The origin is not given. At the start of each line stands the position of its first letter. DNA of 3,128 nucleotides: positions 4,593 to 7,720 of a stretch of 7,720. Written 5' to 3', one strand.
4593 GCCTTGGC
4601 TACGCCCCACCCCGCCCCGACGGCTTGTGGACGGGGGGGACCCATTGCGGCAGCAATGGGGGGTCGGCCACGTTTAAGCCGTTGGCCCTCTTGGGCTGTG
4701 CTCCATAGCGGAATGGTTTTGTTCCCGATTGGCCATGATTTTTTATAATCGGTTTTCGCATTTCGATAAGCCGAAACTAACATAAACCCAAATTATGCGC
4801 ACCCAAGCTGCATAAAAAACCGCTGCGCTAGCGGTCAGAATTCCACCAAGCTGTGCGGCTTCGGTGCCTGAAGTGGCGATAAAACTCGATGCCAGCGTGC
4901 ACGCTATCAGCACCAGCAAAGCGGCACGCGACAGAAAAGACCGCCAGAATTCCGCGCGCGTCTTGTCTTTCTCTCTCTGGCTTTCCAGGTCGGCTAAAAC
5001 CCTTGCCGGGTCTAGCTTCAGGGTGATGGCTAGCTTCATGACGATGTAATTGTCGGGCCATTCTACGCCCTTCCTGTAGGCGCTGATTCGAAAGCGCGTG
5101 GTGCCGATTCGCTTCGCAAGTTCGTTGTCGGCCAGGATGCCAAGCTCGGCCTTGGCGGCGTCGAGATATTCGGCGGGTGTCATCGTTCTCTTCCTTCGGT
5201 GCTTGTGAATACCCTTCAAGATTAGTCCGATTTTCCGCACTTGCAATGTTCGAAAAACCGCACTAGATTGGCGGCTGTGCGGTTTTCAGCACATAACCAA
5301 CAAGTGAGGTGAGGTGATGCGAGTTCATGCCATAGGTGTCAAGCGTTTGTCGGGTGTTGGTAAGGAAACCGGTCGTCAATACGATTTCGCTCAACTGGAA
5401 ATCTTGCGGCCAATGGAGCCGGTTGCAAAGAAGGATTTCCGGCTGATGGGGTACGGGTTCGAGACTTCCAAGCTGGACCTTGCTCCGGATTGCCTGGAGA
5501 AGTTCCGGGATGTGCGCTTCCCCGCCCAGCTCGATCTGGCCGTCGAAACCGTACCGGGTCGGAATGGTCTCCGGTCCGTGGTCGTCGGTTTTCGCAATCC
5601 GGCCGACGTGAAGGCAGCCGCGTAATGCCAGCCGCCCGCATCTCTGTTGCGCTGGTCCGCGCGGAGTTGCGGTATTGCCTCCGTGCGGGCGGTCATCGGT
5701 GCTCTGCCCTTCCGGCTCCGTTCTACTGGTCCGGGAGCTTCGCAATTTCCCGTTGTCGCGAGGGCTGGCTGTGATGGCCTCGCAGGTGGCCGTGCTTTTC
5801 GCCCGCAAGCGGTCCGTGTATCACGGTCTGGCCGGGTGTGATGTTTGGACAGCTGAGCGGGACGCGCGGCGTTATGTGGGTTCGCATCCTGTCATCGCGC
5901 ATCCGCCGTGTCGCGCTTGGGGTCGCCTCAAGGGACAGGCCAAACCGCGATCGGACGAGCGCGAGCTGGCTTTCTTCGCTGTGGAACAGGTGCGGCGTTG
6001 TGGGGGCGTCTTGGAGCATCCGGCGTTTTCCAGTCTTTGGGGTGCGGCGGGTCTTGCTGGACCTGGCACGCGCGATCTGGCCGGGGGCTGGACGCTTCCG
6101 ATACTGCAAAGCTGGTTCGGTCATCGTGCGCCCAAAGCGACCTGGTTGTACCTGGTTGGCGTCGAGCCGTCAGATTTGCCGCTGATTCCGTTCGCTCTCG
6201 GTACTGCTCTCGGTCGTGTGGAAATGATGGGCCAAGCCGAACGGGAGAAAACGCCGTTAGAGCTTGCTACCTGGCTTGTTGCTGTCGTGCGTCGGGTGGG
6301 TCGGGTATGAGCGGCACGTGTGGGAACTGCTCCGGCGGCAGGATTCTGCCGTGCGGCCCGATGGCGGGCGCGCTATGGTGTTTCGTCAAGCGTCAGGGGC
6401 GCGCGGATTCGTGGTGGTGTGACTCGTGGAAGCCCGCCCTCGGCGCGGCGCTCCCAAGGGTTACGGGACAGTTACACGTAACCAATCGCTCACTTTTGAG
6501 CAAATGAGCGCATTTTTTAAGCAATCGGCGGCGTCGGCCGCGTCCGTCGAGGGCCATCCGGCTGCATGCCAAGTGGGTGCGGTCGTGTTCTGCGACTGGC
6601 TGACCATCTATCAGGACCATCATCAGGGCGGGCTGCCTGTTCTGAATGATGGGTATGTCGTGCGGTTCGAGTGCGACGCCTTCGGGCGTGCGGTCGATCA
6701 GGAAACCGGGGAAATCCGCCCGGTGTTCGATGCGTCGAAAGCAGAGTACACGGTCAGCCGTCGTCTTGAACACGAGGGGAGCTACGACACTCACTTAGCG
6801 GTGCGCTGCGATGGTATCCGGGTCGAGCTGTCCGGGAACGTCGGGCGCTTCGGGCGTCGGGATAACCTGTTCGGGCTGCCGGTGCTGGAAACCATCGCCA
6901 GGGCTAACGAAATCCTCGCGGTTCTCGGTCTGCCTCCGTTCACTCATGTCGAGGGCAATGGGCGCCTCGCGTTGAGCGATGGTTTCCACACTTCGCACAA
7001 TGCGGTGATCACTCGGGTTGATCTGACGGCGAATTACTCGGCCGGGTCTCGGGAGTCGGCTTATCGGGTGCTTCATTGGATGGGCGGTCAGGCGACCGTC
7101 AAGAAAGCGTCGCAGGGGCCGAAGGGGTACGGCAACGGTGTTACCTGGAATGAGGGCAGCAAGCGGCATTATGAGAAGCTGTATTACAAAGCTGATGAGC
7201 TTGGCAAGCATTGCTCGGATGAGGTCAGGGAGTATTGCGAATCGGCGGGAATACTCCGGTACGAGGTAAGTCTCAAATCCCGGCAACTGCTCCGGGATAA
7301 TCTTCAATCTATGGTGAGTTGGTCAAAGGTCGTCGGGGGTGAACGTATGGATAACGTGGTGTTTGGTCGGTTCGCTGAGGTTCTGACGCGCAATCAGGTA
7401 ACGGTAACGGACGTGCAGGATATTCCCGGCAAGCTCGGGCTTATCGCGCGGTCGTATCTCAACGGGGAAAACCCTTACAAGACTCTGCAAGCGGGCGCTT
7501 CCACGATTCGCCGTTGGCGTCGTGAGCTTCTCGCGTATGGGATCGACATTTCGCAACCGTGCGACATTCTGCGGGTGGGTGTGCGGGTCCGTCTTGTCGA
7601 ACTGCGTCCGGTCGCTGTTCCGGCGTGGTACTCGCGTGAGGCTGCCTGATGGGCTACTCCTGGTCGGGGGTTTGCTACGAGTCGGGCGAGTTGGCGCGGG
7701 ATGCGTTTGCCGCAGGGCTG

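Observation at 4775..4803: Near-canonical dif-like XerC/D site embedded in the coding sequence of the phage repressor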

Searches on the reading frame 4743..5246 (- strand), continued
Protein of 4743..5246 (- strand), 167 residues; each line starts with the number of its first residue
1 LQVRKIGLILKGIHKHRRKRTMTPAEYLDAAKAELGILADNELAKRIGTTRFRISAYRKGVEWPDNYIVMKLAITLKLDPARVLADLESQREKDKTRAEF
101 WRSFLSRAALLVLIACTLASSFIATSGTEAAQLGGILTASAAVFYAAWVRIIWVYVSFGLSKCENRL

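Call 79: search_protein_families(library=pfam, proteins=[L002:10480-10932:-, L002:2853-3506:+, L016:675-959:+], max_evalue=0.001)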
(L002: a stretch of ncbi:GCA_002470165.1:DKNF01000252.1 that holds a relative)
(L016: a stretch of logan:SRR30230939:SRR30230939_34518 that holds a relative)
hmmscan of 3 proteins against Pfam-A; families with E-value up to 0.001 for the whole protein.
L002:10480-10932:- (150 aa): 2 families
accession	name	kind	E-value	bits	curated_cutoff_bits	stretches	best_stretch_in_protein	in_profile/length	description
PF06676.16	DUF1178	-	1.4e-48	165.5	31.6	1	1-146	1-145/147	Protein of unknown function (DUF1178)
PF09723.15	Zn_ribbon_8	-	0.00076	19.9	34.4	0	1-46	1-40/41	Zinc ribbon domain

L002:2853-3506:+ (217 aa): 6 families
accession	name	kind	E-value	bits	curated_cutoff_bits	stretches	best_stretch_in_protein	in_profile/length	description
PF12796.13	Ank_2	-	4e-31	107.9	27.3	2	28-114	2-85/90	Ankyrin repeats (3 copies)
PF00023.36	Ank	-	1.7e-29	100.6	21.1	2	56-86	2-32/33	Ankyrin repeat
PF13637.12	Ank_4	-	1.9e-24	85.6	22.7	3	123-172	1-50/50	Ankyrin repeats (many copies)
PF13606.12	Ank_3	-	1.3e-21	74.4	22.3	2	119-147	2-30/30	Ankyrin repeat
PF13857.12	Ank_5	-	7e-20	71.4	27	2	42-96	1-56/56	Ankyrin repeats (many copies)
PF24521.3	Ank_KRIT1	-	1.4e-10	41.5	80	0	123-197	50-130/149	KRIT1 ankyrin-repeats domain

L016:675-959:+ (95 aa): 1 family
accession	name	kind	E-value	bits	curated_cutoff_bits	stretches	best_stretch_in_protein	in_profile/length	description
PF00463.27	ICL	-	1.3e-12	47.5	26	1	13-94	6-89/526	Isocitrate lyase family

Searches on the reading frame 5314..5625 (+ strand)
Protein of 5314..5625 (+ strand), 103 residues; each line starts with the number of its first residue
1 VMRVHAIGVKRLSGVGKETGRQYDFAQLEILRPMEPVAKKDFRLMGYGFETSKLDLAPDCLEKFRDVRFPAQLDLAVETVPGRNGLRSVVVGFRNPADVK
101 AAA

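Call 6: search_protein_families(library=pfam, proteins=[window:5314-5625:+], max_evalue=0.01)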
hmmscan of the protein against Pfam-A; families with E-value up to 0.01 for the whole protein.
window:5314-5625:+ (103 aa): 1 family
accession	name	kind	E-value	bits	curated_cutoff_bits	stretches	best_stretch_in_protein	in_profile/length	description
PF07459.16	CTX_RstB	-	2.5e-07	31.4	26.2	1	4-91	2-92/92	CTX phage RstB protein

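Call 7: search_protein_families(library=phrogs, proteins=[window:5314-5625:+], max_evalue=0.01)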
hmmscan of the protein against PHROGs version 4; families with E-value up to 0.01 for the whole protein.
window:5314-5625:+ (103 aa): 2 families
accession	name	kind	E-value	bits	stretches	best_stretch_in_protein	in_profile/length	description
phrog_929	-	moron, auxiliary metabolic gene and host takeover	2.3e-21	76.9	1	2-95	1-95/103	RstB sensor of two protein system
phrog_1410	-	DNA, RNA and nucleotide metabolism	0.0091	17.1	0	21-52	15-46/113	single strand DNA binding protein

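Call 15: find_encoding_contigs(protein=window:5314-5625:+, flank=10000, max_places=10)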
Protein window:5314-5625:+ (103 aa): no gene with exactly this product is on record in the collection.

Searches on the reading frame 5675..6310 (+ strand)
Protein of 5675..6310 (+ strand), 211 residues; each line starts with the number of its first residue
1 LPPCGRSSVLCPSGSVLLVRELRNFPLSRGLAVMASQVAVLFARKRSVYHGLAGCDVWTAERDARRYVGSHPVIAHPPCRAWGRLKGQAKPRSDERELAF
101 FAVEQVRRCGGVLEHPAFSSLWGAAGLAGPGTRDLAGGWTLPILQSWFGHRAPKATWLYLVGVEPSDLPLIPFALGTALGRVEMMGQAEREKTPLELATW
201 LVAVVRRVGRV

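Call 6: search_protein_families(library=pfam, proteins=[window:5675-6310:+], max_evalue=0.01)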
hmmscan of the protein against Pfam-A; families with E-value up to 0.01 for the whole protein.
window:5675-6310:+ (211 aa): 0 families

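Call 7: search_protein_families(library=phrogs, proteins=[window:5675-6310:+], max_evalue=0.01)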
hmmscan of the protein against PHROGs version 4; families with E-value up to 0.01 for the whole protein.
window:5675-6310:+ (211 aa): 1 family
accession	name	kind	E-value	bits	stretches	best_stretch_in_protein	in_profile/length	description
phrog_12600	-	unknown function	2.2e-66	224.1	1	37-185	3-151/203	-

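Call 71: search_protein_families(library=ncbifam, proteins=[window:5675-6310:+], max_evalue=0.01)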
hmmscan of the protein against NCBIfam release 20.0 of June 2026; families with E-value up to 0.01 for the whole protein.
window:5675-6310:+ (211 aa): 0 families

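Call 72: search_solved_structures(query=window:5675-6310:+, max_evalue=0.1)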
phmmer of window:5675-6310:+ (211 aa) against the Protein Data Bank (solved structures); distinct sequences matched with E-value up to 0.1: 0.

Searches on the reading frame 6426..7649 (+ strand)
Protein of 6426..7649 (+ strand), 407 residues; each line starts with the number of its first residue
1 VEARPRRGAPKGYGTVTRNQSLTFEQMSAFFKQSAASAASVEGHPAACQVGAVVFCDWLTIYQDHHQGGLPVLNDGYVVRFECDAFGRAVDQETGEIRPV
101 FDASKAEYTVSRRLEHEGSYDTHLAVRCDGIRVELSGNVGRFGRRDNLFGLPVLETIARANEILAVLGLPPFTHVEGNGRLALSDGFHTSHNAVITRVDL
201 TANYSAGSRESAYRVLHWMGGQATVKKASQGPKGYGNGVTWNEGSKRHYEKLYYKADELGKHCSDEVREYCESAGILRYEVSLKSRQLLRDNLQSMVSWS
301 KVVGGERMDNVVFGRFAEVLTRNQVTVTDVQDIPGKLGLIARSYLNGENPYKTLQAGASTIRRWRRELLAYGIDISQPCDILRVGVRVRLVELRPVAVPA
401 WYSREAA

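Call 6: search_protein_families(library=pfam, proteins=[window:6426-7649:+], max_evalue=0.01)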
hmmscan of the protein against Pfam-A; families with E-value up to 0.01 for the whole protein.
window:6426-7649:+ (407 aa): 2 families
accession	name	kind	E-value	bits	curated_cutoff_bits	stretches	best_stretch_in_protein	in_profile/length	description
PF05144.20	Phage_CRI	-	5.6e-11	43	21.7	1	119-300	45-230/232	Replication-associated protein G2P N-terminal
PF05155.20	G2P_X_C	-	4.4e-07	30.8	25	1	354-403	32-83/88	Replication-associated protein G2P C-terminal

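Call 7: search_protein_families(library=phrogs, proteins=[window:6426-7649:+], max_evalue=0.01)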
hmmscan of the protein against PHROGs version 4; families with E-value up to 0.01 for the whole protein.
window:6426-7649:+ (407 aa): 3 families
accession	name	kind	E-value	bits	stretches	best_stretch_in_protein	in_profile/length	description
phrog_702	-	DNA, RNA and nucleotide metabolism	4.4e-50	171.9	1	55-405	2-366/382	replication protein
phrog_17464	-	DNA, RNA and nucleotide metabolism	1.6e-06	29.2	1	330-402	12-85/100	replication protein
phrog_24563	-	unknown function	2.8e-06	28.3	1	56-175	5-112/134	-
